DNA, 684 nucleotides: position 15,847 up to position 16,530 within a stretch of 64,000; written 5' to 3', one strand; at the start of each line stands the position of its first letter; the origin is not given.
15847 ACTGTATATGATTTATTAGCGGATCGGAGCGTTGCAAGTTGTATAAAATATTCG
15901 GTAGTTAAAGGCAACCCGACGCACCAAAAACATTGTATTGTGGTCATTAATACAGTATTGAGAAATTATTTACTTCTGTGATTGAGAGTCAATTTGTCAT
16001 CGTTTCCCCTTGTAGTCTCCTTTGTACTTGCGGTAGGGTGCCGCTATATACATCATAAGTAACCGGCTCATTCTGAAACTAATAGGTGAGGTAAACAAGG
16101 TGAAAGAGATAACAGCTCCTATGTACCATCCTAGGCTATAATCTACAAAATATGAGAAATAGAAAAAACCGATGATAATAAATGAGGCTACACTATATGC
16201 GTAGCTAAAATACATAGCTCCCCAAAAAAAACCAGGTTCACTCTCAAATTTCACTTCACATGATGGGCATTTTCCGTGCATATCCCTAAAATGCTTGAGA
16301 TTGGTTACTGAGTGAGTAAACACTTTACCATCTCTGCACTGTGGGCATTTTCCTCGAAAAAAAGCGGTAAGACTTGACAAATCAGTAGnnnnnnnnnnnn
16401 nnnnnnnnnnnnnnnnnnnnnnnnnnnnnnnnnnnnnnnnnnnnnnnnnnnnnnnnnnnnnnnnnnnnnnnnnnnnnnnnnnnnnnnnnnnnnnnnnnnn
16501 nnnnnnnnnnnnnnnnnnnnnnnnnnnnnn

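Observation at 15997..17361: The cytochrome oxidase biogenesis operon ends with an FkbM methyltransferase and two tiny Cys-motif membrane proteins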

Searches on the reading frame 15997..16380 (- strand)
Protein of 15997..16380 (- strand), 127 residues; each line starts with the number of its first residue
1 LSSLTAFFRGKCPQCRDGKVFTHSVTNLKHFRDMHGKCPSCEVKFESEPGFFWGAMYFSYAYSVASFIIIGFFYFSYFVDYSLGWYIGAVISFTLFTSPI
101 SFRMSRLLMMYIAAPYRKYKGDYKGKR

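Call 3: search_protein_families(library=pfam, proteins=[window:15997-16380:-], max_evalue=0.01)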
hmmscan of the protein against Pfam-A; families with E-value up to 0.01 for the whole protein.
window:15997-16380:- (127 aa): 2 families
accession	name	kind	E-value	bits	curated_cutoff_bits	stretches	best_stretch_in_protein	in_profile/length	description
PF06170.17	DUF983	-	0.00045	20.9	22.6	1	30-106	3-77/85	Protein of unknown function (DUF983)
PF18073.7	Zn_ribbon_LapB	-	0.0019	18.3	25.7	0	9-17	14-22/28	Rubredoxin metal binding domain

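Call 4: search_protein_families(library=ncbifam, proteins=[window:15997-16380:-], max_evalue=0.01)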
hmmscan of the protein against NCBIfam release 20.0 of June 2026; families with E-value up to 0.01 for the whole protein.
window:15997-16380:- (127 aa): 1 family
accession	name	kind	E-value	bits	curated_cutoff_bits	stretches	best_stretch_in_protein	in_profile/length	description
NF004633.0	PRK05978.1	subfamily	0.0064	15.8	187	0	3-27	28-52/149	hypothetical protein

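Call 39: search_protein_families(library=pfam, alignment_id=A2, max_evalue=0.01)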
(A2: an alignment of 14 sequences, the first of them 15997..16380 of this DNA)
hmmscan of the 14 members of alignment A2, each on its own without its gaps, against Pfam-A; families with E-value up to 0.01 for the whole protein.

A. member 1, window:15997-16380:- (127 aa): 2 families
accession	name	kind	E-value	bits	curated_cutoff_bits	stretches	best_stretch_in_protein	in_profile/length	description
PF06170.17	DUF983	-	0.00045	20.9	22.6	1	30-106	3-77/85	Protein of unknown function (DUF983)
PF18073.7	Zn_ribbon_LapB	-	0.0019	18.3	25.7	0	9-17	14-22/28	Rubredoxin metal binding domain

B. families by the number of members that match (of 14 scanned): 7 families
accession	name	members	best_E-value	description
PF06170.17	DUF983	14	2.4e-09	Protein of unknown function (DUF983)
PF18073.7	Zn_ribbon_LapB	1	0.0019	Rubredoxin metal binding domain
PF13248.11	Zn_ribbon_3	1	0.0021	zinc-ribbon domain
PF25206.1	DUF7836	1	0.0032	Domain of unknown function (DUF7836)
PF13240.11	Zn_Ribbon_1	1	0.0055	zinc-ribbon domain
PF16491.10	Peptidase_M48_N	1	0.0074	CAAX prenyl protease N-terminal, five membrane helices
PF12760.12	Zn_ribbon_IS1595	1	0.0086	Transposase zinc-ribbon domain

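Call 40: search_solved_structures(query=A2, max_evalue=1)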
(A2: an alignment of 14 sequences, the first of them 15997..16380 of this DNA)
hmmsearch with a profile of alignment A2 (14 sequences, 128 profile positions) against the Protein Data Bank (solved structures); distinct sequences matched with E-value up to 1: 9.
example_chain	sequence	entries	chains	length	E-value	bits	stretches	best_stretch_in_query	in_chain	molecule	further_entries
7aoc_I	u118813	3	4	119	0.0063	19.6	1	5-50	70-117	DNA-directed RNA polymerase I subunit RPA12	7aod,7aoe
4c2m_I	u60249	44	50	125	0.021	17.9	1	8-50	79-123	DNA-DIRECTED RNA POLYMERASE I SUBUNIT RPA12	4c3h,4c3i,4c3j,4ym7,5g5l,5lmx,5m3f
2cu8_A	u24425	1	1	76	0.027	17.6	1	10-45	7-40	Cysteine-rich protein 2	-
8qsz_I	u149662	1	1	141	0.17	15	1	14-53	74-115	DNA-directed RNA polymerase II subunit RPB9,RBP9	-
3h0g_I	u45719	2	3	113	0.43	13.7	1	14-50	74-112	DNA-directed RNA polymerase II subunit RPB9 | RNA polymerase II subunit Rpb9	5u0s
3f2b_A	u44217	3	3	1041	0.56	13.3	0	14-50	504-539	DNA-directed DNA polymerase III alpha chain | GEOBACILLUS KAUSTOPHILUS DNA POLC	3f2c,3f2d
5aaq_A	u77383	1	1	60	0.57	13.3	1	13-48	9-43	CALCIUM-BINDING AND COILED-COIL DOMAIN-CONTAINING PROTEIN 2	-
1iml_A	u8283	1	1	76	0.61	13.2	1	14-45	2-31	CYSTEINE RICH INTESTINAL PROTEIN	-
9fhl_W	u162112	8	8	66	0.86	12.7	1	8-32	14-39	Small ribosomal subunit protein eS27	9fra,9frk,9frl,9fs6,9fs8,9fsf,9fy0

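Call 41: find_homologous_proteins(query=A2, max_evalue=0.001)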
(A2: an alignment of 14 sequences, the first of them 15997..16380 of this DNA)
Query A2 (14 sequences) (127 aa, profile of the alignment): 3583 proteins with E <= 0.001 among 4095 candidates; the best 120 are listed.
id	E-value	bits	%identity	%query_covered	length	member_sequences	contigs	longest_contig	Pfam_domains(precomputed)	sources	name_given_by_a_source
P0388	9.6e-51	189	75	100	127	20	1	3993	PF06170.18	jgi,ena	-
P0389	1.0e-50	189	41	87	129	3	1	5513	PF06170.18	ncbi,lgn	-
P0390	1.1e-50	189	41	87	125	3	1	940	PF06170.18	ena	-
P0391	2.5e-50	187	39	91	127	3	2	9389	PF06170.18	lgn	-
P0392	2.2e-49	184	47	87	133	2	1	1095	PF06170.18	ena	-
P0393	3.1e-49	184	57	98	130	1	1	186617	PF06170.18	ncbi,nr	ncbi:DUF983 domain-containing protein [bacterium]|nr:DUF983 domain-containing protein [bacterium]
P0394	3.9e-49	184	38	87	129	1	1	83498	-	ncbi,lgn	-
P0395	1.0e-48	182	53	93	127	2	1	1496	PF06170.18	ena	-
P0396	1.3e-48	182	69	100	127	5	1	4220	PF06170.18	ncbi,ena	-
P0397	1.3e-48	182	45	87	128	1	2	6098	PF06170.18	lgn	-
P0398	1.4e-48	182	85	100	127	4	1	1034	-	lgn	-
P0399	2.4e-48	181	42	91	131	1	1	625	PF06170.18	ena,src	-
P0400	3.2e-48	181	70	95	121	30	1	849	PF06170.18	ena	-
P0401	3.9e-48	180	43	87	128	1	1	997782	PF06170.18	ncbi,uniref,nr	ncbi:DUF983 domain-containing protein [Pontibacter vulgaris]|uniref:DUF983 domain-containing protein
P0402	4.0e-48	180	73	100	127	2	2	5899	PF06170.18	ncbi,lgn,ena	-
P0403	4.1e-48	180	73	94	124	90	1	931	PF06170.18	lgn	-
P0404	4.4e-48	180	43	87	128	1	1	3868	PF06170.18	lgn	-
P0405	4.4e-48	180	56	96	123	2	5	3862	PF06170.18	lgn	-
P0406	5.7e-48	180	52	98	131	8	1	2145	PF06170.18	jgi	-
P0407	7.2e-48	180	38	92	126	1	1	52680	PF06170.18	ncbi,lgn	-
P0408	7.4e-48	180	52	94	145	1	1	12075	PF06170.18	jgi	-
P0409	9.2e-48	179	70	95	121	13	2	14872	PF06170.18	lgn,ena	-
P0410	9.2e-48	179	44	98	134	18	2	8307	PF06170.18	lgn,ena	-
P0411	1.1e-47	179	41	87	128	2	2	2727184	PF06170.18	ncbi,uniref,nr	ncbi:DUF983 domain-containing protein [Pontibacter ruber]|uniref:DUF983 domain-containing protein n=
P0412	1.3e-47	179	69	95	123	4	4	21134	PF06170.18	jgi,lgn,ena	-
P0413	1.5e-47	178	71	100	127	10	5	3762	PF06170.18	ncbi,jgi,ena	jgi:uncharacterized protein (DUF983 family)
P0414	2.2e-47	178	73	100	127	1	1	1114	PF06170.18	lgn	-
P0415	2.4e-47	178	39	94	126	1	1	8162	PF06170.18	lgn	-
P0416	2.6e-47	178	73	95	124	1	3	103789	PF06170.18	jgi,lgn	jgi:uncharacterized protein (DUF983 family)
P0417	2.8e-47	178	49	99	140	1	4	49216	PF06170.18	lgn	-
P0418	2.8e-47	178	41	87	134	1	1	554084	PF06170.18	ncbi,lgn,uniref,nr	ncbi:DUF983 domain-containing protein [Solitalea sp. MAHUQ-68]|uniref:DUF983 domain-containing prote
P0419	2.8e-47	178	45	87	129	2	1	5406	PF06170.18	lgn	-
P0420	2.9e-47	178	73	94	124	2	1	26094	PF06170.18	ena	-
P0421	2.9e-47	178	50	98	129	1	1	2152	PF06170.18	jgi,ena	-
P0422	3.4e-47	177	72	100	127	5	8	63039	PF06170.18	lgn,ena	-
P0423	3.4e-47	177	69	100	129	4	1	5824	PF06170.18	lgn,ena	-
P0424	3.7e-47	177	80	100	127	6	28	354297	PF06170.18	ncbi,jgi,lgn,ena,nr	ncbi:MAG: DUF983 domain-containing protein [Bacteroidia bacterium]|nr:DUF983 domain-containing prote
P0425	3.9e-47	177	69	100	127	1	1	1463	PF06170.18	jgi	jgi:uncharacterized protein (DUF983 family)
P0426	4.0e-47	177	50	96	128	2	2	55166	PF06170.18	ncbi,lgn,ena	-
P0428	4.9e-47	177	50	92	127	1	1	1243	PF06170.18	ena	-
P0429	5.3e-47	177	43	87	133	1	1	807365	PF06170.18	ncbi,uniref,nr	ncbi:DUF983 domain-containing protein [Pontibacter liquoris]|uniref:DUF983 domain-containing protein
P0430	6.2e-47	177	74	95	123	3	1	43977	PF06170.18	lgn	-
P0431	6.5e-47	176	48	91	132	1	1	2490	PF06170.18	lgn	-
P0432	6.5e-47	176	78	100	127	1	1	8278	PF06170.18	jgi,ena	jgi:uncharacterized protein (DUF983 family)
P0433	7.4e-47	176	57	94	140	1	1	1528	PF06170.18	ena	-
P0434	8.9e-47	176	37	87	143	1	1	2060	PF06170.18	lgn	-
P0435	9.7e-47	176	38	88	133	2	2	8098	PF06170.18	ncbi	-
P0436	1.0e-46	176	73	96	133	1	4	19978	PF06170.18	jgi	jgi:uncharacterized protein (DUF983 family)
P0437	1.0e-46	176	68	100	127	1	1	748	PF06170.18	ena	-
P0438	1.4e-46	175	74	100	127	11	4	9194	PF06170.18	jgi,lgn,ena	-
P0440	2.5e-46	175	73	100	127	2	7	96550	PF06170.18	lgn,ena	-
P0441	2.6e-46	175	54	95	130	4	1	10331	PF06170.18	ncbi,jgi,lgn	jgi:uncharacterized protein (DUF983 family)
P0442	2.9e-46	174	71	100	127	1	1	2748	PF06170.18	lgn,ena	-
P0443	3.1e-46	174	53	91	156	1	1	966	PF06170.18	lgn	-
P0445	3.4e-46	174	50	94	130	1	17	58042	PF06170.18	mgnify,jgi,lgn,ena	mgnify:CR=1 FL=1|jgi:uncharacterized protein (DUF983 family)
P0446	3.9e-46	174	69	95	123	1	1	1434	PF06170.18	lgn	-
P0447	4.0e-46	174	72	95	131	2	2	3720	PF06170.18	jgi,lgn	jgi:uncharacterized protein (DUF983 family)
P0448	4.4e-46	174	67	100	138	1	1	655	PF06170.18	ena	-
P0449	5.5e-46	173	44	93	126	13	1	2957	PF06170.18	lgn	-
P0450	5.6e-46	173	61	96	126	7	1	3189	PF06170.18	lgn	-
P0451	5.9e-46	173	71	94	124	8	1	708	PF06170.18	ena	-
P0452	6.0e-46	173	53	94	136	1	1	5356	PF06170.18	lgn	-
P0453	6.4e-46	173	41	87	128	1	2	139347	PF06170.18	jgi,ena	-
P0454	7.2e-46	173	41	87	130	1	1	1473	PF06170.18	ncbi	-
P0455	7.3e-46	173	55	95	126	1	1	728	PF06170.18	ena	-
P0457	1.1e-45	172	46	97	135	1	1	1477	PF06170.18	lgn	-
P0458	1.1e-45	172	75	100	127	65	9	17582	PF06170.18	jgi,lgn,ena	-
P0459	1.1e-45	172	44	87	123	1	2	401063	PF06170.18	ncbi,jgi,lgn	-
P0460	1.1e-45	172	41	87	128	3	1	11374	PF06170.18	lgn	-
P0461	1.1e-45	172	42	87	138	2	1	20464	PF06170.18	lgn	-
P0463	1.2e-45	172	42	88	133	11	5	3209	PF06170.18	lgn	-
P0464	1.3e-45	172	42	97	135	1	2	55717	PF06170.18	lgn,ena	-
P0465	1.4e-45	172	36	94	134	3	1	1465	PF06170.18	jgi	jgi:uncharacterized protein (DUF983 family)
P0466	1.5e-45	172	75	96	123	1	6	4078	PF06170.18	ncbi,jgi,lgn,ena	jgi:uncharacterized protein (DUF983 family)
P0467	1.5e-45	172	71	100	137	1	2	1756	PF06170.18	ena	-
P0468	1.7e-45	172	60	94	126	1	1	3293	PF06170.18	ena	-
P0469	1.7e-45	172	34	96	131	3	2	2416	PF06170.18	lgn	-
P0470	1.7e-45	172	44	91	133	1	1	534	PF06170.18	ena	-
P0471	1.7e-45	172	40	96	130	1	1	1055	PF06170.18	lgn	-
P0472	1.9e-45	172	52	94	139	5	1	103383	PF06170.18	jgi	jgi:uncharacterized protein (DUF983 family)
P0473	2.0e-45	172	48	80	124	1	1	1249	PF06170.18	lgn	-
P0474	2.3e-45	171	54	97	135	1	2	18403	PF06170.18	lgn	-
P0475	2.5e-45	171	59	94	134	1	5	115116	PF06170.18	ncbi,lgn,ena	-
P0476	2.7e-45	171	41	85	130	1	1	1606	PF06170.18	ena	-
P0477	2.8e-45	171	37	98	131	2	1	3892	PF06170.18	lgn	-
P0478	3.0e-45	171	51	91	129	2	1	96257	PF06170.18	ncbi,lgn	-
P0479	3.3e-45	171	39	87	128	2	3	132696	PF06170.18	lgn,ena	-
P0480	3.5e-45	171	60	95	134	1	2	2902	PF06170.18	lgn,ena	-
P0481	3.5e-45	171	56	94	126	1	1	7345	PF06170.18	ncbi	-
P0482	3.7e-45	171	79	88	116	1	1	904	PF06170.18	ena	-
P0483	3.7e-45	171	72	100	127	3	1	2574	PF06170.18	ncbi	ncbi:MAG: DUF983 domain-containing protein [Bacteroidia bacterium]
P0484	4.3e-45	171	75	100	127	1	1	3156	PF06170.18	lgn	-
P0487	4.9e-45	170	69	94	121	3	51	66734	PF06170.18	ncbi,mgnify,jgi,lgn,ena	mgnify:CR=1 FL=1|jgi:hypothetical protein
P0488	5.0e-45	170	44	94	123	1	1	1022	PF06170.18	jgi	jgi:uncharacterized protein (DUF983 family)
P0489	5.5e-45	170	49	94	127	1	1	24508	PF06170.18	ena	-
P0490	5.9e-45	170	34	93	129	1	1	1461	PF06170.18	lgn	-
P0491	6.1e-45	170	43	80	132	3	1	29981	PF06170.18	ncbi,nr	ncbi:MAG: DUF983 domain-containing protein [Cytophagales bacterium]|nr:DUF983 domain-containing prot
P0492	6.5e-45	170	37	94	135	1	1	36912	PF06170.18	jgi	jgi:uncharacterized protein (DUF983 family)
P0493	6.7e-45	170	51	93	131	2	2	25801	PF06170.18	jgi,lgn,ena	-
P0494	6.7e-45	170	41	100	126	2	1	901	PF06170.18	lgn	-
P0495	7.1e-45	170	45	87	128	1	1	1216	PF06170.18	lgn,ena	-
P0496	7.3e-45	170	35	96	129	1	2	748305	PF06170.18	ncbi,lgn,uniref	ncbi:DUF983 domain-containing protein [Pseudopedobacter beijingensis]|uniref:DUF983 domain-containin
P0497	7.6e-45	170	46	87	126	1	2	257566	PF06170.18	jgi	-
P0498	8.2e-45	170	43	85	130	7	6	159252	PF06170.18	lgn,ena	-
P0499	8.3e-45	170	41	83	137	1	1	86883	PF06170.18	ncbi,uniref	ncbi:DUF983 domain-containing protein [Pontibacter chitinilyticus]|uniref:DUF983 domain-containing p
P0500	8.3e-45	170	55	95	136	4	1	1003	PF06170.18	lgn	-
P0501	8.3e-45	170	47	91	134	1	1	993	PF06170.18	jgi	jgi:uncharacterized protein (DUF983 family)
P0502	8.7e-45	170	38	94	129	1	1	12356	PF06170.18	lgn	-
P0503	9.1e-45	170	40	96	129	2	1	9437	PF06170.18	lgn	-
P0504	9.2e-45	169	40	95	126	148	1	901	PF06170.18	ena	-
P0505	9.5e-45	169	44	80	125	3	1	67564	PF06170.18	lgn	-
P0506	9.6e-45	169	35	98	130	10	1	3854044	PF06170.18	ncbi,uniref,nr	ncbi:DUF983 domain-containing protein [Pedobacter aquae]|uniref:DUF983 domain-containing protein n=1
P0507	9.7e-45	169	41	87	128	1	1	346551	PF06170.18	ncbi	-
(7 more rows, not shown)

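Call 42: find_encoding_contigs(protein=P0411, flank=7000, max_places=1)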
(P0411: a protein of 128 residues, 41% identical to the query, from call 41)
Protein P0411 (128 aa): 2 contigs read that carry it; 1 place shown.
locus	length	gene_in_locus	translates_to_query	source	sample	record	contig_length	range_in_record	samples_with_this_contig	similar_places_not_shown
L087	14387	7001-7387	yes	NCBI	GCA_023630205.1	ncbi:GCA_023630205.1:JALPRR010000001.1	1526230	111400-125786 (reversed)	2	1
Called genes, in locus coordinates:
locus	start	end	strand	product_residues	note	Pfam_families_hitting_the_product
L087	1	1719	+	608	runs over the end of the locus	PF00115:COX1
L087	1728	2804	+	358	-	PF02628:COX15-CtaA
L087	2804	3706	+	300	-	PF01040:UbiA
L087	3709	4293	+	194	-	PF00510:COX3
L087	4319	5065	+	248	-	PF00510:COX3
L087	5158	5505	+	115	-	PF03626:COX4_pro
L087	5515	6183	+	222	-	PF00578:AhpC-TSA, PF02630:SCO1-SenC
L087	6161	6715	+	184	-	PF04238:DUF420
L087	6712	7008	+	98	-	-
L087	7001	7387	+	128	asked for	PF06170:DUF983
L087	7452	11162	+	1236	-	PF00512:HisKA, PF02518:HATPase_c, PF14501:HATPase_c_5 (weak)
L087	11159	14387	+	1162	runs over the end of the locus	-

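Call 68: predict_structure(alignment_id=A3)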
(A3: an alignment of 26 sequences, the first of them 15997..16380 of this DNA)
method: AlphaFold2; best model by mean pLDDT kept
length: 127 residues; sequences in the alignment: 26
mean_pLDDT: 82.3   pTM: 0.66
mean pLDDT of the five models: 82.3, 81.7, 81.5, 80.7, 79.8
residues with pLDDT >= 90: 26; 70-90: 84; 50-70: 15; < 50: 2
segments of 3 or more residues with pLDDT < 50: none
pLDDT, mean of each block of 10 residues (from residue 1): 82 84 82 83 75 85 92 89 89 90 86 69 55
secondary structure, 60 per line:
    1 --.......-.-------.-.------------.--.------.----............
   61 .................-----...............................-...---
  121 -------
elements in order: H3-9 H49-77 H83-113

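Call 70: fold_search(model_id=the predicted structure, library=pdb)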
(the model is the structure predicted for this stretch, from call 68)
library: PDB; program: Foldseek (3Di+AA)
matches with E <= 10: 12; with E <= 0.001: 0
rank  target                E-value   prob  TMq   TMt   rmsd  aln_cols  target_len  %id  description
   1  2yf4_F                6.9e+00  0.08  0.26  0.23   8.0        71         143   14  Crystal structure of DR2231, the MazG-like protein from Deinococcus radiodurans, Apo structure (released 2011-07-06)
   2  2yfc_D                6.9e+00  0.04  0.21  0.21   9.4        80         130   14  STRUCTURAL AND FUNCTIONAL INSIGHTS OF DR2231 PROTEIN, THE MAZG-LIKE NUCLEOSIDE TRIPHOSPHATE PYROPHOSPHOHYDROLASE FROM  (released 2011-07-06)
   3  2yfc_B                6.9e+00  0.04  0.21  0.21   9.4        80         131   14  STRUCTURAL AND FUNCTIONAL INSIGHTS OF DR2231 PROTEIN, THE MAZG-LIKE NUCLEOSIDE TRIPHOSPHATE PYROPHOSPHOHYDROLASE FROM  (released 2011-07-06)
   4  5hyl_D                7.3e+00  0.04  0.21  0.20   9.4        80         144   14  Crystal structure of DR2231_E47A mutant in complex with dUMPNPP and magnesium (released 2016-10-26)
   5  5hx1_C                8.2e+00  0.04  0.22  0.21   9.4        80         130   15  Crystal structure of DR2231_E46A mutant in complex with dUMP and magnesium (released 2016-10-26)
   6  7zmb_X                8.7e+00  0.08  0.30  0.22   4.8        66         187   11  CryoEM structure of mitochondrial complex I from Chaetomium thermophilum (state 2) (released 2022-11-30)
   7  2yf3_F                8.7e+00  0.07  0.26  0.23   8.0        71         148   14  Crystal structure of DR2231, the MazG-like protein from Deinococcus radiodurans, complex with manganese (released 2011-07-06)
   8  5i0j_C                8.7e+00  0.03  0.21  0.21   9.4        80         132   14  Crystal structure of DR2231_E47A mutant in complex with dUMP (released 2016-10-26)
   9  9ijj_k                8.7e+00  0.02  0.26  0.06  44.5       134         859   10  In situ structure of the central apparatus in mouse sperm axoneme. (released 2025-06-04)
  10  5hva_C                9.3e+00  0.03  0.21  0.21   9.4        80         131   14  Crystal structure of DR2231 in complex with dUMPNPP and magnesium. (released 2016-10-26)
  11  5hzz_C                9.3e+00  0.03  0.21  0.20   9.3        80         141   14  Crystal structure of DR2231_E47A mutant in complex with dUMP and manganese (released 2016-10-26)
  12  2yeu_A                9.3e+00  0.03  0.22  0.19   9.4        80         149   14  Structural and functional insights of DR2231 protein, the MazG-like nucleoside triphosphate pyrophosphohydrolase from  (released 2011-07-06)

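Call 80: search_dna_similar(query=window:15997-16380:-, collection=plasmids, mode=protein, max_evalue=0.001, max_rows=15)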
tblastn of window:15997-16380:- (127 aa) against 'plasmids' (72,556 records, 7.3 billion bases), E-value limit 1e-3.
Records with a match: 6; places in all: 6; records where one place covers at least 80% of the query: 4.
Best place of each record, by identity: <60% 6.
By first word of the organism name: Persicobacter 2; Hymenobacter 2; Chondrinema 1; Runella 1.
By predicted mobility (MOB-suite, as given by PLSDB): non-mobilizable 6.
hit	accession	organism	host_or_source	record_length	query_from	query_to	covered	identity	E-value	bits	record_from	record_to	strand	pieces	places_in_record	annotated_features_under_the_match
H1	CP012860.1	Persicobacter sp. JZB09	cell culture,soil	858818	4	111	85%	41.7%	2e-20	92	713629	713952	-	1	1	record has no annotation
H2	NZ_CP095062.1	Hymenobacter volaticus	single cell,air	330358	2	112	87%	37.8%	7e-15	76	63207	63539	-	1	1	DUF983 domain-containing protein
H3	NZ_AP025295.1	Persicobacter psychrovividus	-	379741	6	111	83%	38.7%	3e-17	83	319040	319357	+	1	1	DUF983 domain-containing protein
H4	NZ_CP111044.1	Chondrinema litorale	Seaweed,red alga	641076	4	113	87%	33.9%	2e-10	63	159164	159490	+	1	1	DUF983 domain-containing protein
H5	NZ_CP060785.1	Hymenobacter qilianensis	single bacterial strain,ermafrost ...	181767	2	55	43%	50.0%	2e-10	63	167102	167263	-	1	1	none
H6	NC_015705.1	Runella slithyformis DSM 19594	fresh water lake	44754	2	65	50%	41.5%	2e-8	58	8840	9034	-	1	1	DUF983 domain-containing protein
